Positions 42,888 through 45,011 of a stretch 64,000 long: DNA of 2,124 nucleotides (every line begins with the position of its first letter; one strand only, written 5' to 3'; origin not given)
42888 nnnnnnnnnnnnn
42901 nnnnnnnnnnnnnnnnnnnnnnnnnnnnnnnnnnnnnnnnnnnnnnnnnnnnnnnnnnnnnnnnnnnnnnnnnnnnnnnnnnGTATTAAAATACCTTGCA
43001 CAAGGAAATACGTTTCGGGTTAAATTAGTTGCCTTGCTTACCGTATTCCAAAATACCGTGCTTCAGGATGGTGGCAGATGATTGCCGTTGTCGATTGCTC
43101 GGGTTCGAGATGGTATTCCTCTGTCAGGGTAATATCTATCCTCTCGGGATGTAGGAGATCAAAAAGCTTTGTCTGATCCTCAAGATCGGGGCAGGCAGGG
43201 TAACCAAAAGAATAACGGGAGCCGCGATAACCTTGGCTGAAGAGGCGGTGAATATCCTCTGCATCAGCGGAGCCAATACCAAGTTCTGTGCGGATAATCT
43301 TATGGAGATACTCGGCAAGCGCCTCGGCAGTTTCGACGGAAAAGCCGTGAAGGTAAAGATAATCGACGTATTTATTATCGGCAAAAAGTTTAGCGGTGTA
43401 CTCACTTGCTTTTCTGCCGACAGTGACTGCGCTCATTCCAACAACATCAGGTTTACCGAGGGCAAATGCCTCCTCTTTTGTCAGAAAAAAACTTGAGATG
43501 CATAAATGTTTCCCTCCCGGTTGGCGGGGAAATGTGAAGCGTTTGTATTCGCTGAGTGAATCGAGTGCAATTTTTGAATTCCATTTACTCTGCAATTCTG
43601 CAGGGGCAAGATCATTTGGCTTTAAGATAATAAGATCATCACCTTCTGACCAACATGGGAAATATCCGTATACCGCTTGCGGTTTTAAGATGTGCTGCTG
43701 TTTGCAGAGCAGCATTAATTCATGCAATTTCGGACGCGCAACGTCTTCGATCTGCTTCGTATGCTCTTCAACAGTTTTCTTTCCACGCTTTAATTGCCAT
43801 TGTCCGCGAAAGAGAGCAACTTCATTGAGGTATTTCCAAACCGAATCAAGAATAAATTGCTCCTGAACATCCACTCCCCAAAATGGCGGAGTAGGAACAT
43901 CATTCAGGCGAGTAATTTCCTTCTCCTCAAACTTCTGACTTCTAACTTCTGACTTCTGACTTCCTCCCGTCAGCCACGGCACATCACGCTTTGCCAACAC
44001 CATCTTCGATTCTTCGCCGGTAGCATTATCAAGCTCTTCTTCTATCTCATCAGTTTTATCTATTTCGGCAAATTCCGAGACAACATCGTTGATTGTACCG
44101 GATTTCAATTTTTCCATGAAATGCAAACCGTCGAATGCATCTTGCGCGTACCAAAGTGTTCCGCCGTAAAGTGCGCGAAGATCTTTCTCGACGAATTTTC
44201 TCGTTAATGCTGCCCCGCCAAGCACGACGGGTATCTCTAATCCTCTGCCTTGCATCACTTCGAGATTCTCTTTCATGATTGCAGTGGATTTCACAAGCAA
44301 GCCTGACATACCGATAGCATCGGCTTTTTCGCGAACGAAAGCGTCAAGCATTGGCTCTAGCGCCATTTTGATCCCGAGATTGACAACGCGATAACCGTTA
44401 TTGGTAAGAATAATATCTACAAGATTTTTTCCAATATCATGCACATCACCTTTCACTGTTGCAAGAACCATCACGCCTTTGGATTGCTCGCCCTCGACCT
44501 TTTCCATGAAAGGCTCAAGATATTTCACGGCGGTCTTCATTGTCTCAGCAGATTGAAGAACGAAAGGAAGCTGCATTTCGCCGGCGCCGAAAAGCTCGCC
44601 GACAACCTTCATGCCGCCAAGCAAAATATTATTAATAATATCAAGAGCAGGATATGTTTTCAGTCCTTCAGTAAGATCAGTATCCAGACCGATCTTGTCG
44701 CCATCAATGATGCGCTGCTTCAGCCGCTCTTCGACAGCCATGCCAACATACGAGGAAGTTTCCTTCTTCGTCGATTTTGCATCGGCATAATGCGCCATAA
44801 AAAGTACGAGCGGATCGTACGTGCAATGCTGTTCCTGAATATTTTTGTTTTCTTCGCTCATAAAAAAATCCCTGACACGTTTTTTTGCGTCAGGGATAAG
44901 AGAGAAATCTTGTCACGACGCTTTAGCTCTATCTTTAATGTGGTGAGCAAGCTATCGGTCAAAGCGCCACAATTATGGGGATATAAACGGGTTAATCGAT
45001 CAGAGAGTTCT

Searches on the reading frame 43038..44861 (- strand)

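Call 8: search_protein_families(library=pfam, proteins=[window:43038-44861:-], max_evalue=0.01)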
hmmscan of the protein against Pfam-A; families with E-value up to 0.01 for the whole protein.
window:43038-44861:- (607 aa): 3 families
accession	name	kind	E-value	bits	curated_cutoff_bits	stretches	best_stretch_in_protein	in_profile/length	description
PF02965.22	Met_synt_B12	-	3.7e-35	122.1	25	1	343-606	7-257/273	Vitamin B12 dependent methionine synthase, activation domain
PF02607.22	B12-binding_2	-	9e-22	77.5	23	1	43-116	1-74/74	B12 binding domain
PF02310.24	B12-binding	-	1.9e-18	66.9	32.1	1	131-222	3-96/121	B12 binding domain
